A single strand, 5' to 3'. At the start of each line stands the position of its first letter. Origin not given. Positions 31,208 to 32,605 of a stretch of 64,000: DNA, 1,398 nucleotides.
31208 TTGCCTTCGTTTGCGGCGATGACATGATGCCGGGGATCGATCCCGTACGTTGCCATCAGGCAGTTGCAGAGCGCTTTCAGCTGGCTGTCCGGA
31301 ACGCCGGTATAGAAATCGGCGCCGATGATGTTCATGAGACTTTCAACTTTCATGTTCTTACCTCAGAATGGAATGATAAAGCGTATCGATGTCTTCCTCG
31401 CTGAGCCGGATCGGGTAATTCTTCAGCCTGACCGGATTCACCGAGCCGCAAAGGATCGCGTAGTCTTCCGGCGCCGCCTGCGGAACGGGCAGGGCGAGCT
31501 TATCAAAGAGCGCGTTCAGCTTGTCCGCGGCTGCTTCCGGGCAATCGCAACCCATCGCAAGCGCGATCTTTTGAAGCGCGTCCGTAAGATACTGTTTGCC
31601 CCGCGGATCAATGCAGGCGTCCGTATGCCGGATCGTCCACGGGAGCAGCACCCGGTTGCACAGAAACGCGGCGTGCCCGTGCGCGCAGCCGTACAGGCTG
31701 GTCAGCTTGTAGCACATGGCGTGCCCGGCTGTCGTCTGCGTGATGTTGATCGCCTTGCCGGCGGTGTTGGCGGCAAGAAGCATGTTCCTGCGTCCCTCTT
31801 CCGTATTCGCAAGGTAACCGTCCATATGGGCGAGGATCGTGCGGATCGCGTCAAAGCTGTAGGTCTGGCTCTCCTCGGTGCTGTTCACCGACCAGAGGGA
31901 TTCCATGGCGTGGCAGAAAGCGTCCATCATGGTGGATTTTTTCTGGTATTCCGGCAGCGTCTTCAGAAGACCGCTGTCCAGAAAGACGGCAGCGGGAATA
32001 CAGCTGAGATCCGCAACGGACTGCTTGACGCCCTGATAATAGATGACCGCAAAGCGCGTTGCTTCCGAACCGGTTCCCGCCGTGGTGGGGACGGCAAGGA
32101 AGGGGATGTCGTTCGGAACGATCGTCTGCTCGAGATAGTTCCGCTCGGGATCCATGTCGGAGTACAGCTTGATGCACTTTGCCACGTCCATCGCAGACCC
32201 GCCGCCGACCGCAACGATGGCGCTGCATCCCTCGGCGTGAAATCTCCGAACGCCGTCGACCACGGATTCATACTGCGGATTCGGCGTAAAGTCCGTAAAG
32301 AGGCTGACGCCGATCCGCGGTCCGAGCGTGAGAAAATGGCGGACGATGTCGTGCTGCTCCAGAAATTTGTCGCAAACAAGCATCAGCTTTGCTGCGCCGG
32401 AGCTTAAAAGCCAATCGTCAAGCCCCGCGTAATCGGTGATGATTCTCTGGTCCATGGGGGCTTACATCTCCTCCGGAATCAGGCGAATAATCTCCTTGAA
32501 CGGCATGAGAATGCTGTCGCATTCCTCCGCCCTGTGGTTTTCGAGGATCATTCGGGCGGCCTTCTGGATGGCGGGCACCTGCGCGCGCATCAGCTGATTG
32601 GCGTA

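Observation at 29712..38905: Phosphonate biosynthesis and surface-installation operon with an atypical gene set (no aminotransferase, no LicD, no glycosyltransferase)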

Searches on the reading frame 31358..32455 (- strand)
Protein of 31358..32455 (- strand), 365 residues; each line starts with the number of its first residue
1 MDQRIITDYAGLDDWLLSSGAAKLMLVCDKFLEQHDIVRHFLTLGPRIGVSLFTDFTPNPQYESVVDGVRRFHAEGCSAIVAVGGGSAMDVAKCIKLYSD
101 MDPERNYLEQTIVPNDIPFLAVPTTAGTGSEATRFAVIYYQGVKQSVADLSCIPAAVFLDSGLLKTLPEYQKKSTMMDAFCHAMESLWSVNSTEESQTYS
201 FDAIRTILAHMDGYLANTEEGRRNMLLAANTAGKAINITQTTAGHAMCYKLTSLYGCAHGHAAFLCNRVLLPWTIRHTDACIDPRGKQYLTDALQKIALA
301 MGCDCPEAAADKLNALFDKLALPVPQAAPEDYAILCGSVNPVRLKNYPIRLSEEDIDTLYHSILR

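Call 4: search_protein_families(library=pfam, proteins=[window:31358-32455:-], max_evalue=0.01)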
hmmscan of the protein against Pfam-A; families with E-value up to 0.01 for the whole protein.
window:31358-32455:- (365 aa): 3 families
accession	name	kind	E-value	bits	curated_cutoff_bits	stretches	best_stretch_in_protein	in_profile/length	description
PF00465.25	Fe-ADH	-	1.2e-33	116.5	31.3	1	13-160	15-167/168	Iron-containing alcohol dehydrogenase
PF25137.1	ADH_Fe_C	-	1.2e-23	84.2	27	1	174-323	3-148/194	Fe-containing alcohol dehydrogenase family, C-terminal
PF13685.12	Fe-ADH_2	-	1.9e-11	44.6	28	1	16-96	14-94/149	Iron-containing alcohol dehydrogenase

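Call 5: search_protein_families(library=ncbifam, proteins=[window:31358-32455:-], max_evalue=0.01)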
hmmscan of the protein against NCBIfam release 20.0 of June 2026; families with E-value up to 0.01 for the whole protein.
window:31358-32455:- (365 aa): 16 families
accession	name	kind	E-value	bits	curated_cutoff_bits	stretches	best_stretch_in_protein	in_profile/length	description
NF041833.1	Fe_ADH_ErcA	equivalog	6.9e-42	143.9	550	1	19-312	28-317/382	alcohol dehydrogenase-like regulatory protein ErcA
TIGR03405.1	Phn_Fe-ADH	equivalog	5.3e-41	140.6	423.7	1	22-322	24-322/355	iron-containing alcohol dehydrogenase PsrA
TIGR02638.1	lactal_redase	equivalog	1.9e-38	132.3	523.15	1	20-305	28-311/379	lactaldehyde reductase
NF058672.1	4HyButDHCUPNE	equivalog_domain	9.6e-37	127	500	1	16-324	24-333/378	4-hydroxybutyrate dehydrogenase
NF010378.0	PRK13805.1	equivalog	1.4e-36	125.7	951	1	20-279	481-763/872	bifunctional acetaldehyde-CoA/alcohol dehydrogenase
NF007911.0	PRK10624.1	equivalog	3.1e-35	121.9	537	1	20-308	29-313/382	lactaldehyde reductase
NF053866.1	CholDhdGbsBBac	equivalog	5e-29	101.1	550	1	19-263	35-290/392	choline dehydrogenase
NF007363.0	PRK09860.1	equivalog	6.3e-28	98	581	1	51-281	63-295/383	L-threonine dehydrogenase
NF011998.0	PRK15454.1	equivalog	1.1e-26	93.6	556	1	20-273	48-305/395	ethanolamine utilization ethanol dehydrogenase EutG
NF050025.1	SulfAcetaldRedSarD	equivalog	1.1e-26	93.6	700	1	48-267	59-284/385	sulfoacetaldehyde reductase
NF041822.1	daptide_DH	equivalog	5.5e-16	58.4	300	1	25-184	4-172/363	daptide-type RiPP biosynthesis dehydogenase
NF011717.0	PRK15138.1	equivalog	6.2e-16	58.4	645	1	50-262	59-284/387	alcohol dehydrogenase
TIGR04266.1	NDMA_methanol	equivalog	2.6e-10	39.7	625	1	49-272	67-297/420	NDMA-dependent methanol dehydrogenase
NF006941.0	PRK09423.1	subfamily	1.6e-08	33.8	336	1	53-192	61-185/367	glycerol dehydrogenase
NF047954.1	PrpdilGlycDhGldA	equivalog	3.2e-05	23.3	700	1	73-228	81-221/365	bifunctional L-1,2-propanediol dehydrogenase/glycerol dehydrogenase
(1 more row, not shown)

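Call 12: search_solved_structures(query=window:31358-32455:-, max_evalue=0.000001)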
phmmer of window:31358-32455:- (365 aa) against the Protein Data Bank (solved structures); distinct sequences matched with E-value up to 0.000001: 41.
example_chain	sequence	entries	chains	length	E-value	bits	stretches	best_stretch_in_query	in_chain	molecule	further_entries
8zrl_A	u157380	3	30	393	4.3e-30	108.1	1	19-277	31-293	NAD-dependent methanol dehydrogenase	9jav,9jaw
6jko_A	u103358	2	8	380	7.1e-29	104.1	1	28-363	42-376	Methanol dehydrogenase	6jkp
1vhd_A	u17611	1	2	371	2.1e-27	99.3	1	47-265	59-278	alcohol dehydrogenase, iron-containing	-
1o2d_A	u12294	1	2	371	2.1e-27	99.3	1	47-265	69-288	Alcohol dehydrogenase, iron-containing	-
8zwd_B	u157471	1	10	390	1.7e-25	93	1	18-273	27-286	NAD(P)-dependent methanol dehydrogenase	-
7qnj_AAA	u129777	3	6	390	9.7e-25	90.5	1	12-309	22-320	Lactaldehyde reductase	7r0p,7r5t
7qlg_AAA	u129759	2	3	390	1.6e-24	89.8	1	12-361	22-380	Lactaldehyde reductase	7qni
7qls_AAA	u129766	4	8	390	1.8e-24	89.7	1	12-361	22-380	Lactaldehyde reductase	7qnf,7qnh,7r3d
7qlq_AAA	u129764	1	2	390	2.7e-24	89.1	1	12-309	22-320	Lactaldehyde reductase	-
9ldl_C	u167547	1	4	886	2.8e-24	89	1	66-287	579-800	Aldehyde dehydrogenase family protein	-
1rrm_A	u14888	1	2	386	3.3e-24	88.8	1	12-309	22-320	Lactaldehyde reductase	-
2bi4_A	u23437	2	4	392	3.7e-24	88.6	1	12-308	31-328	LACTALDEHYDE REDUCTASE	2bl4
5br4_A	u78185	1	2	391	9e-24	87.3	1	12-309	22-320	Lactaldehyde reductase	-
3bfj_A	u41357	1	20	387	9.1e-24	87.3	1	20-278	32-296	1,3-propanediol oxidoreductase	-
3owo_A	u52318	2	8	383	1.2e-23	86.9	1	18-287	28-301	Alcohol dehydrogenase 2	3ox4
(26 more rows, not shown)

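Call 63: find_homologous_proteins(query=window:31358-32455:-, max_evalue=1e-20)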
Query window:31358-32455:- (365 aa): 7643 proteins with E <= 1e-20 among 8000 candidates; the best 120 are listed.
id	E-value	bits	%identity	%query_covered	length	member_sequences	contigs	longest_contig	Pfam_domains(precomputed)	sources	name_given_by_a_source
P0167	3.3e-245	831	99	100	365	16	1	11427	PF13685.13,PF25137.1,PF00465.26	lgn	-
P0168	5.2e-201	685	82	100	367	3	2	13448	PF13685.13,PF25137.1,PF00465.26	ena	-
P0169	1.3e-199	681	81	100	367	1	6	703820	PF13685.13,PF25137.1,PF00465.26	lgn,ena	-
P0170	9.9e-176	602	71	100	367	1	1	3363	PF13685.13,PF25137.1,PF00465.26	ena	-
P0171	1.4e-172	592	72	100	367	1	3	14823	PF13685.13,PF25137.1,PF00465.26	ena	-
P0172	3.9e-166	570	69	100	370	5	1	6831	PF13685.13,PF25137.1,PF00465.26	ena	-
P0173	9.9e-158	543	67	100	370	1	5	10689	PF13685.13,PF25137.1,PF00465.26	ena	-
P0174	7.5e-153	527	66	100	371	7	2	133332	PF13685.13,PF25137.1,PF00465.26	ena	-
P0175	9.1e-153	527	65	100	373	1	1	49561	PF13685.13,PF25137.1,PF00465.26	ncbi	-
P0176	1.6e-152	526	65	100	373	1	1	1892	PF13685.13,PF25137.1,PF00465.26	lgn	-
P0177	3.0e-152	525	65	100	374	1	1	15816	PF13685.13,PF25137.1,PF00465.26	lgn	-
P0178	2.1e-151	522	66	100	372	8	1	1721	PF13685.13,PF25137.1,PF00465.26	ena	-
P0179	2.9e-151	522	65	100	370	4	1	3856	PF13685.13,PF25137.1,PF00465.26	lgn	-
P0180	7.2e-151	520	65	100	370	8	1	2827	PF13685.13,PF25137.1,PF00465.26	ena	-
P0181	9.2e-151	520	65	100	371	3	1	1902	PF13685.13,PF25137.1,PF00465.26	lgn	-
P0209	2.1e-147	509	63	100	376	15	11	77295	PF13685.13,PF25137.1,PF00465.26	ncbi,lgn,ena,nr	ncbi:MAG: phosphonoacetaldehyde reductase [Eubacterium sp.]|nr:phosphonoacetaldehyde reductase [Euba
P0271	9.6e-143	494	62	99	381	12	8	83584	PF13685.13,PF25137.1,PF00465.26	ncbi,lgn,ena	-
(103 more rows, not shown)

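Call 64: find_encoding_contigs(protein=P0209, flank=9000, max_places=1)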
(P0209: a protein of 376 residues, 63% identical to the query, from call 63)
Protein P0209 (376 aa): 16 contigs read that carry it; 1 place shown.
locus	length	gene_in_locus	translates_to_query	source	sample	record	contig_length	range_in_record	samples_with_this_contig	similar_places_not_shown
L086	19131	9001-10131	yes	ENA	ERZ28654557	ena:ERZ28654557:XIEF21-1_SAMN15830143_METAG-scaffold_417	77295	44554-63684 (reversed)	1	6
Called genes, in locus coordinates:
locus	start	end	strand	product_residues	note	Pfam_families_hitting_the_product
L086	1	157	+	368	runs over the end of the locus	PF13785:DUF4178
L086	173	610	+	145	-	PF03994:DUF350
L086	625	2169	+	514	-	PF01564:Spermine_synth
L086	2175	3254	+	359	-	PF20966:MASE6, PF00990:GGDEF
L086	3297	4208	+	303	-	PF00990:GGDEF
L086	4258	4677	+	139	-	-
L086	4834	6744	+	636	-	PF02096:60KD_IMP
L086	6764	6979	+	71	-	-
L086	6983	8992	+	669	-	PF00483:NTP_transferase (faint), PF12804:NTP_transf_3, PF20202:DUF6564 (weak), PF01467:CTP_transf_like, PF13714:PEP_mutase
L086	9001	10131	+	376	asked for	PF00465:Fe-ADH, PF13685:Fe-ADH_2 (weak), PF25137:ADH_Fe_C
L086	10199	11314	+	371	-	PF02776:TPP_enzyme_N, PF02775:TPP_enzyme_C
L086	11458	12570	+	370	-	PF02615:Ldh_2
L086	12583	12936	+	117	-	-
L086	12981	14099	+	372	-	PF00248:Aldo_ket_red, PF14697:Fer4_21 (faint), PF12838:Fer4_7 (faint), PF13183:Fer4_8 (weak), PF13187:Fer4_9, PF13237:Fer4_10 (faint), PF13534:Fer4_17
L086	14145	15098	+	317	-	PF01936:NYN, PF12872:OST-HTH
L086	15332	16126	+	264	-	PF01177:Asp_Glu_race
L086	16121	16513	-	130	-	-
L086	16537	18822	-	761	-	PF00535:Glycos_transf_2, PF04138:GtrA_DPMS_TM, PF09992:NAGPA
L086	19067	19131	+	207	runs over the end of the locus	PF00440:TetR_N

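Call 65: find_encoding_contigs(protein=P0174, flank=9000, max_places=1)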
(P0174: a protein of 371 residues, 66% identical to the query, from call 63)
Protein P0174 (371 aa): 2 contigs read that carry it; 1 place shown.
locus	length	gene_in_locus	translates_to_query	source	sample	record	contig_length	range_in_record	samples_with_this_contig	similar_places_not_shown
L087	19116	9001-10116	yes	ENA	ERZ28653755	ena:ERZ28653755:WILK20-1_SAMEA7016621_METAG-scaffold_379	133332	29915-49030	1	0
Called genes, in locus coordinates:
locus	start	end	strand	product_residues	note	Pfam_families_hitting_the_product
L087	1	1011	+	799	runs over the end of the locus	PF00884:Sulfatase (weak)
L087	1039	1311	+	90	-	PF02096:60KD_IMP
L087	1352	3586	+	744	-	PF00884:Sulfatase (weak)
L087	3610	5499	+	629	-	PF02096:60KD_IMP, PF04464:Glyphos_transf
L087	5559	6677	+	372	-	PF02776:TPP_enzyme_N, PF02775:TPP_enzyme_C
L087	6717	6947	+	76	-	-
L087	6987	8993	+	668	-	PF12804:NTP_transf_3, PF01467:CTP_transf_like, PF13714:PEP_mutase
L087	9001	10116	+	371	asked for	PF00465:Fe-ADH, PF13685:Fe-ADH_2 (faint), PF25137:ADH_Fe_C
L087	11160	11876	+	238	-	-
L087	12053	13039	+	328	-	PF13580:SIS_2 (faint), PF01380:SIS, PF00571:CBS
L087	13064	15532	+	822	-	PF00069:Pkinase, PF07714:PK_Tyr_Ser-Thr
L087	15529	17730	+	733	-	PF00069:Pkinase, PF07714:PK_Tyr_Ser-Thr, PF02743:dCache_1, PF22673:MCP-like_PDC_1 (weak)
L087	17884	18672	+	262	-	-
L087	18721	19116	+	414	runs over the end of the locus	PF08238:Sel1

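Call 66: find_encoding_contigs(protein=P0271, flank=9000, max_places=1)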
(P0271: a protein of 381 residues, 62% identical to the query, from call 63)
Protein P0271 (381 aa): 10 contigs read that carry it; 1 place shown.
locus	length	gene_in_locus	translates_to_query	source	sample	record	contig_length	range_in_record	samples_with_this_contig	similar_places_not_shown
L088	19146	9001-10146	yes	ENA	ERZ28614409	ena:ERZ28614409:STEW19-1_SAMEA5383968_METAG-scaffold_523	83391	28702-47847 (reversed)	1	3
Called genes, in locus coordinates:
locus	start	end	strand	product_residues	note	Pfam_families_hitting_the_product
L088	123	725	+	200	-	-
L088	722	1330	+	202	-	PF14196:ATC_hydrolase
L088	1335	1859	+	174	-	-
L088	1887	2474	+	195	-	PF14196:ATC_hydrolase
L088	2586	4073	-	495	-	PF00450:Peptidase_S10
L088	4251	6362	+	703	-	PF02096:60KD_IMP, PF04464:Glyphos_transf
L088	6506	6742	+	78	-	-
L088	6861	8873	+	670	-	PF12804:NTP_transf_3, PF20202:DUF6564 (weak), PF01467:CTP_transf_like, PF13714:PEP_mutase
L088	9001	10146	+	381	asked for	PF00465:Fe-ADH, PF13685:Fe-ADH_2, PF25137:ADH_Fe_C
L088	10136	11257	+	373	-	PF02776:TPP_enzyme_N, PF02775:TPP_enzyme_C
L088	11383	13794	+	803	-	PF06165:GH94_b-supersand, PF17167:Glyco_hydro_94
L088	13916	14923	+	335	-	PF16902:FokI_D3 (weak), PF13280:WYL, PF25583:WCX (weak)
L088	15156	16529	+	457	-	-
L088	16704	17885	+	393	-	PF01661:Macro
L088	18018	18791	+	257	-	PF13529:Peptidase_C39_2, PF12385:Peptidase_C70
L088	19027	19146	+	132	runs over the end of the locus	PF22636:FlK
